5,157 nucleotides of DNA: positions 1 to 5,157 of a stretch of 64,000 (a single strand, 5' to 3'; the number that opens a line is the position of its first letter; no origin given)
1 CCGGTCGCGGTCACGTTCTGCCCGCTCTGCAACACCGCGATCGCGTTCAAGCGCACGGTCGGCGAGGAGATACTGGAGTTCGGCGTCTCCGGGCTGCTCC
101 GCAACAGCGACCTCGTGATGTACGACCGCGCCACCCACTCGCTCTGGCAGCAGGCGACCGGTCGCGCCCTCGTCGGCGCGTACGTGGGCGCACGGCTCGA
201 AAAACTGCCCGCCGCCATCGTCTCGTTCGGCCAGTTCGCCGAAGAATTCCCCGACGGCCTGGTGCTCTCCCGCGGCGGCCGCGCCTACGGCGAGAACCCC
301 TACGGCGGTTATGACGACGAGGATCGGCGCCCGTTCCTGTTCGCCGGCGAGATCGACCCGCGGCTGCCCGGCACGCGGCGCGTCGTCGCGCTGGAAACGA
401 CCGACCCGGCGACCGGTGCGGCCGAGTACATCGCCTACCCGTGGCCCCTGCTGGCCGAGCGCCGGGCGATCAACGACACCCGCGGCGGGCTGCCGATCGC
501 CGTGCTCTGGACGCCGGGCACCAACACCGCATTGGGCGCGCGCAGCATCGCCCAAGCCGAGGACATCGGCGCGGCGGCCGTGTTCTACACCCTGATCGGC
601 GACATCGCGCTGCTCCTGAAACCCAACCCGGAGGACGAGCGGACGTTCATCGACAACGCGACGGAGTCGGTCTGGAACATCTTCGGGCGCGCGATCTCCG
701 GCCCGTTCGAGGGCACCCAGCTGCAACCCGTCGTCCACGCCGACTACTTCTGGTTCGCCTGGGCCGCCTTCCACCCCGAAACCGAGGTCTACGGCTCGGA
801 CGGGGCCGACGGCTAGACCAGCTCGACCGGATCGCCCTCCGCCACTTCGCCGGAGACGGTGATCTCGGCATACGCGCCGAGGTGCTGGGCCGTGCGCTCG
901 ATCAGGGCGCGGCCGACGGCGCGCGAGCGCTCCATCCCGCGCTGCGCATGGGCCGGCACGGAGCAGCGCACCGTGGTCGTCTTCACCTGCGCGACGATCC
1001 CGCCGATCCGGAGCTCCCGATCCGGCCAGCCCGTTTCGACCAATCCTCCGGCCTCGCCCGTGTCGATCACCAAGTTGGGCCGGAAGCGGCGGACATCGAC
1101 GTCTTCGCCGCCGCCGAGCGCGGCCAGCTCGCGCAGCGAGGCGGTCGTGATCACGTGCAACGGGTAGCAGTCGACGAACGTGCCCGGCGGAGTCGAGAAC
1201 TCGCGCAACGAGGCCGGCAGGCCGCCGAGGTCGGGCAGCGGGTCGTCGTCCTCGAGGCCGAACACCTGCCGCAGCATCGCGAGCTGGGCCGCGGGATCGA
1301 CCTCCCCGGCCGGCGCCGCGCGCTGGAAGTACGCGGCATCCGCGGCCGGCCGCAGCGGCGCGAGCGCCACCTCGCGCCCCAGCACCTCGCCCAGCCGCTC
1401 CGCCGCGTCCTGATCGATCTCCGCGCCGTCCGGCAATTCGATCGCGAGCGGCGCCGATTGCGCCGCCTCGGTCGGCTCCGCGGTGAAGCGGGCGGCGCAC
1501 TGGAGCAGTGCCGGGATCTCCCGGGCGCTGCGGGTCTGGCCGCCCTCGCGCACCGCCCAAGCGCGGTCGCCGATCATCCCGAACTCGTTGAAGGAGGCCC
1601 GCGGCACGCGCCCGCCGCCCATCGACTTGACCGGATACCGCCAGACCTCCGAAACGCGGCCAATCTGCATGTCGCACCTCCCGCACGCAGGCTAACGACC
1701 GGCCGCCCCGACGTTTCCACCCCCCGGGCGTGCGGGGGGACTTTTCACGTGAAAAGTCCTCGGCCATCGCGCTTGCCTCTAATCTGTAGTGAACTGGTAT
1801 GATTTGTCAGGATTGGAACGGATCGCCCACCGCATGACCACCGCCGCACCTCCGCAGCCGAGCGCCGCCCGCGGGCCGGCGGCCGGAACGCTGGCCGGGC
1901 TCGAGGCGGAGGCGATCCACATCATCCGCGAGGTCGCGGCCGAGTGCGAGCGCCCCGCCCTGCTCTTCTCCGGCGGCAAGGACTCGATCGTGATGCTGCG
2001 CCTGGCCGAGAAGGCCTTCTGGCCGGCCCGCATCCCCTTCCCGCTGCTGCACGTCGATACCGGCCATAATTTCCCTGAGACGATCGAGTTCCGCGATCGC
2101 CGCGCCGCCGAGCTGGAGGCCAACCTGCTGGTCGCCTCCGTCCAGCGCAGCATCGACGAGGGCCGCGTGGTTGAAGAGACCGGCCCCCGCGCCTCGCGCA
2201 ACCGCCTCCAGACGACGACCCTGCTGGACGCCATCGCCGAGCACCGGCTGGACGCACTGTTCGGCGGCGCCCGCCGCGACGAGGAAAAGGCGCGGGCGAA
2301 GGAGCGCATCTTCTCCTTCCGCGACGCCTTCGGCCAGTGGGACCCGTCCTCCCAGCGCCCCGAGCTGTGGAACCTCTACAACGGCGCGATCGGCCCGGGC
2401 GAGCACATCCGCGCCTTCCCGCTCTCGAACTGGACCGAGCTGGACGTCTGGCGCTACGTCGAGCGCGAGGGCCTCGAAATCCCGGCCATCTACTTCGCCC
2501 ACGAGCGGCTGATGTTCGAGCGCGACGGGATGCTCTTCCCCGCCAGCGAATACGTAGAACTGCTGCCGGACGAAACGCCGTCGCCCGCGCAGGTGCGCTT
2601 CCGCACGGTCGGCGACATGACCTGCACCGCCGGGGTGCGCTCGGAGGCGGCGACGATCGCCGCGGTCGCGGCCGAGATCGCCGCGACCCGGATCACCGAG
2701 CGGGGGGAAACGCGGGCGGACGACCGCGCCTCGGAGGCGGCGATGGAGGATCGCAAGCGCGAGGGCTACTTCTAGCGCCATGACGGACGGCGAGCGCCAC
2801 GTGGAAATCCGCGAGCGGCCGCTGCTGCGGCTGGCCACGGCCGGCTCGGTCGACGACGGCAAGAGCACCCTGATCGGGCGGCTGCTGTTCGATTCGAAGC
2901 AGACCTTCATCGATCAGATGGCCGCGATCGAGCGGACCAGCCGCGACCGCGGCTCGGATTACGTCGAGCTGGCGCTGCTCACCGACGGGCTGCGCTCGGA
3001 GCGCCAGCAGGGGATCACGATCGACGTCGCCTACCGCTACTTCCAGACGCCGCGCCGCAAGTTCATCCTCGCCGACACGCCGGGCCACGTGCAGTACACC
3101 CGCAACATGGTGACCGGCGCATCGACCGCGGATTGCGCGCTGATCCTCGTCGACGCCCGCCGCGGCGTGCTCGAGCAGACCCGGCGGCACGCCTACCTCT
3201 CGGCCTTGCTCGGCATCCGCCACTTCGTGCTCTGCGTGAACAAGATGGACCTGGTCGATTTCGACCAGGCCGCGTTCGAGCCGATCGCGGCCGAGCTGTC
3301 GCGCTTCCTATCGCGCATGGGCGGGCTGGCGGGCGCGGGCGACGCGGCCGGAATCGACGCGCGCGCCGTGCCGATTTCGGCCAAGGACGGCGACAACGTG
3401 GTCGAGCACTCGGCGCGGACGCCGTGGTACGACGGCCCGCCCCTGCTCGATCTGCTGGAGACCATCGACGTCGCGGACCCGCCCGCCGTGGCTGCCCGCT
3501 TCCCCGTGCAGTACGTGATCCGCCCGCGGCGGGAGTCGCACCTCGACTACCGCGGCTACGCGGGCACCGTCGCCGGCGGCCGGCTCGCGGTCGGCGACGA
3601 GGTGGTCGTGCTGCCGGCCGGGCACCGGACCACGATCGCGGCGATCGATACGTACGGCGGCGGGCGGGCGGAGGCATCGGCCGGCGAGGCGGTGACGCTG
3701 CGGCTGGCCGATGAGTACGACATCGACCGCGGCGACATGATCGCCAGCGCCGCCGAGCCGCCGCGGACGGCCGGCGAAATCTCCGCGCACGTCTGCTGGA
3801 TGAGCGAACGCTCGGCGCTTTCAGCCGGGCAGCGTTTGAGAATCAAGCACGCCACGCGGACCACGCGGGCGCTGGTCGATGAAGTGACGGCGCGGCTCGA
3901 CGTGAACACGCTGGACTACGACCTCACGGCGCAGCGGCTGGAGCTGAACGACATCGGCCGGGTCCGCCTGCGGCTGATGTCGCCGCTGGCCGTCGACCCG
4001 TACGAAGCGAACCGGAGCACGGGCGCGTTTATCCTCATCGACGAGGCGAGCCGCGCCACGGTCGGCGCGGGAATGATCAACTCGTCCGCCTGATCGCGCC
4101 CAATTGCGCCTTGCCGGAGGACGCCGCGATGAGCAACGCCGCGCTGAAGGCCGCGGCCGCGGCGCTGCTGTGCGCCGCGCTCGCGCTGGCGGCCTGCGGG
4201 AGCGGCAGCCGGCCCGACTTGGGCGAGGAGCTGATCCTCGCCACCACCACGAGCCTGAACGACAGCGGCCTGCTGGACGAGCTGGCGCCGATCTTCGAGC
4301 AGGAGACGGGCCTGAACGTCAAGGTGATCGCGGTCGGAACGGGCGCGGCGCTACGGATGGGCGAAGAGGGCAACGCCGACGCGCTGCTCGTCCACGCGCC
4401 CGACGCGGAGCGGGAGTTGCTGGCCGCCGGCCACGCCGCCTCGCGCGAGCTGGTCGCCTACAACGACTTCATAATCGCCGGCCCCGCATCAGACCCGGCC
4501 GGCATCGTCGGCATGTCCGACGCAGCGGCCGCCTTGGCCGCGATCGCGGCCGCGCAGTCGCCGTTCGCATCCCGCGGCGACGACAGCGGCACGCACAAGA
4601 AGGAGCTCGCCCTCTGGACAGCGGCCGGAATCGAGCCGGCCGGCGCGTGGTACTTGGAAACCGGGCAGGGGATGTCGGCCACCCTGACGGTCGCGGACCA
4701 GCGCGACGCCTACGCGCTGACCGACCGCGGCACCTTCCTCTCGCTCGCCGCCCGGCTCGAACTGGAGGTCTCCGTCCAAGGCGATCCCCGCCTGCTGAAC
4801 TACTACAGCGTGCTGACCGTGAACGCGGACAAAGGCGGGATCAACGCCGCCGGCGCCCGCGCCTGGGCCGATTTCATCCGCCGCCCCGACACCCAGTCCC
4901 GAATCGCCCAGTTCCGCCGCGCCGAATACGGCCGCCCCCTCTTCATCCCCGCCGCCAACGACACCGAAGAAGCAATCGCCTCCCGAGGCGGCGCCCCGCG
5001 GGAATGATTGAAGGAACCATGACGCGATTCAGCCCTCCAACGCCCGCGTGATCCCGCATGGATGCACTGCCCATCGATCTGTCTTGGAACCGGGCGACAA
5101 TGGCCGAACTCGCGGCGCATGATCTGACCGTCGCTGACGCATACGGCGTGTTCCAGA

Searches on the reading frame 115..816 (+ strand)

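Call 34: search_protein_families(library=pfam, proteins=[window:115-816:+], max_evalue=0.001)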
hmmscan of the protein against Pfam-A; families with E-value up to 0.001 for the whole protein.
window:115-816:+ (233 aa): 1 family
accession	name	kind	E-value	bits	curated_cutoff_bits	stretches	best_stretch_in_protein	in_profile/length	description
PF11376.13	DUF3179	-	1.4e-49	169.5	27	1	1-223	97-292/292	Protein of unknown function (DUF3179)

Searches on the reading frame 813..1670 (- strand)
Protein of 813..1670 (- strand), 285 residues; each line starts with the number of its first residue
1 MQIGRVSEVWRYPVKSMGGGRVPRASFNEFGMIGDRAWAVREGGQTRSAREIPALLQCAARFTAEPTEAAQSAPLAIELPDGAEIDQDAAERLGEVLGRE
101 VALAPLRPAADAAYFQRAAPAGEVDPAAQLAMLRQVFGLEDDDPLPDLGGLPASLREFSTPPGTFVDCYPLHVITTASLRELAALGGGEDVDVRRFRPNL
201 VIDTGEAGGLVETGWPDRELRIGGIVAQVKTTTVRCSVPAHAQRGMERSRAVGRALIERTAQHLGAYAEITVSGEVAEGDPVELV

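Call 34: search_protein_families(library=pfam, proteins=[window:813-1670:-], max_evalue=0.001)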
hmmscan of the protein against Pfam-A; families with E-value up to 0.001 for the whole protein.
window:813-1670:- (285 aa): 2 families
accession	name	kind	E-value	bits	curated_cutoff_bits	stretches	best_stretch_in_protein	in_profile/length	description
PF03473.23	MOSC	-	6e-17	62.2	22.7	1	164-283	5-120/120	MOSC domain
PF03476.21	MOSC_N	-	4.3e-11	43.1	25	1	4-85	2-78/119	MOSC N-terminal beta barrel domain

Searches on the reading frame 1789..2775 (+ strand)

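Call 34: search_protein_families(library=pfam, proteins=[window:1789-2775:+], max_evalue=0.001)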
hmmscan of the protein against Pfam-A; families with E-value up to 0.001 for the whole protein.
window:1789-2775:+ (328 aa): 1 family
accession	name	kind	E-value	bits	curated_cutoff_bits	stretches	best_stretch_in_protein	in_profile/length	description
PF01507.26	PAPS_reduct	-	2.4e-44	151.9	22.5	1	56-281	2-174/175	Phosphoadenosine phosphosulfate reductase domain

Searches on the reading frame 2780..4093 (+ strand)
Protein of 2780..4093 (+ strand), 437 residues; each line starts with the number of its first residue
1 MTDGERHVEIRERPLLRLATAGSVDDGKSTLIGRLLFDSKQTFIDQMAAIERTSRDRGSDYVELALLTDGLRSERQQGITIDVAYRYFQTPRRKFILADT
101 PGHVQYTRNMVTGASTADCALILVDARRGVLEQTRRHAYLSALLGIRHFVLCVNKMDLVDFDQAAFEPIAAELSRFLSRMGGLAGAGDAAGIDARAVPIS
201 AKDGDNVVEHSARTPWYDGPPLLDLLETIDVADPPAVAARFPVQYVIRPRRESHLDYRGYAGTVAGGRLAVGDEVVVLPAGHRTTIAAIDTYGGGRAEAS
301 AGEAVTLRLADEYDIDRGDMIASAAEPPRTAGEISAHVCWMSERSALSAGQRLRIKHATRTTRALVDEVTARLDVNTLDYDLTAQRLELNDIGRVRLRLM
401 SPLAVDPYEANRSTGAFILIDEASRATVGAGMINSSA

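Call 34: search_protein_families(library=pfam, proteins=[window:2780-4093:+], max_evalue=0.001)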
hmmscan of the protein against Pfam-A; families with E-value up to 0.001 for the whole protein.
window:2780-4093:+ (437 aa): 3 families
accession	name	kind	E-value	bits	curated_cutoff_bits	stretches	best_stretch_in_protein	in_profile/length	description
PF00009.33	GTP_EFTU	-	4.6e-41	140.9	26.5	1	15-226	3-179/188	Elongation factor Tu GTP binding domain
PF22594.2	GTP-eEF1A_C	-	1e-24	87.2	27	1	334-434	2-101/101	GTP-eEF1A C-terminal domain-like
PF01926.29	MMR_HSR1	-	1.7e-06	28.5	21.9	1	71-137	24-96/113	50S ribosome-binding GTPase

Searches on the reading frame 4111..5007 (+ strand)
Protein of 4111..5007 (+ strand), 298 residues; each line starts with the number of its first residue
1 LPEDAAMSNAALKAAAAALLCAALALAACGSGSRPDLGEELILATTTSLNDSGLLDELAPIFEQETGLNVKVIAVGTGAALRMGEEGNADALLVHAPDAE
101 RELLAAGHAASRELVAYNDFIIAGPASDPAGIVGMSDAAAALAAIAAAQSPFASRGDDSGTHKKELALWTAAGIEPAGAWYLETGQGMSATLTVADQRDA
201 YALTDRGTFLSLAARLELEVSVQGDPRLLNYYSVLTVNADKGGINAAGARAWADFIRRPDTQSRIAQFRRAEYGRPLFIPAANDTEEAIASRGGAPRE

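Call 34: search_protein_families(library=pfam, proteins=[window:4111-5007:+], max_evalue=0.001)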
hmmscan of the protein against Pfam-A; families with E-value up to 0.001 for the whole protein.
window:4111-5007:+ (298 aa): 3 families
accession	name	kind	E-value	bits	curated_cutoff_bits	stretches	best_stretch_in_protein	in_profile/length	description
PF12849.12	PBP_like_2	-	1e-42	147.2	27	1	42-256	12-263/267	PBP superfamily domain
PF13531.11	SBP_bac_11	-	4.1e-15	56.6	25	1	54-266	12-222/227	Bacterial extracellular solute-binding protein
PF12727.12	PBP_like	-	0.0005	19.7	27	1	64-163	7-107/193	PBP superfamily domain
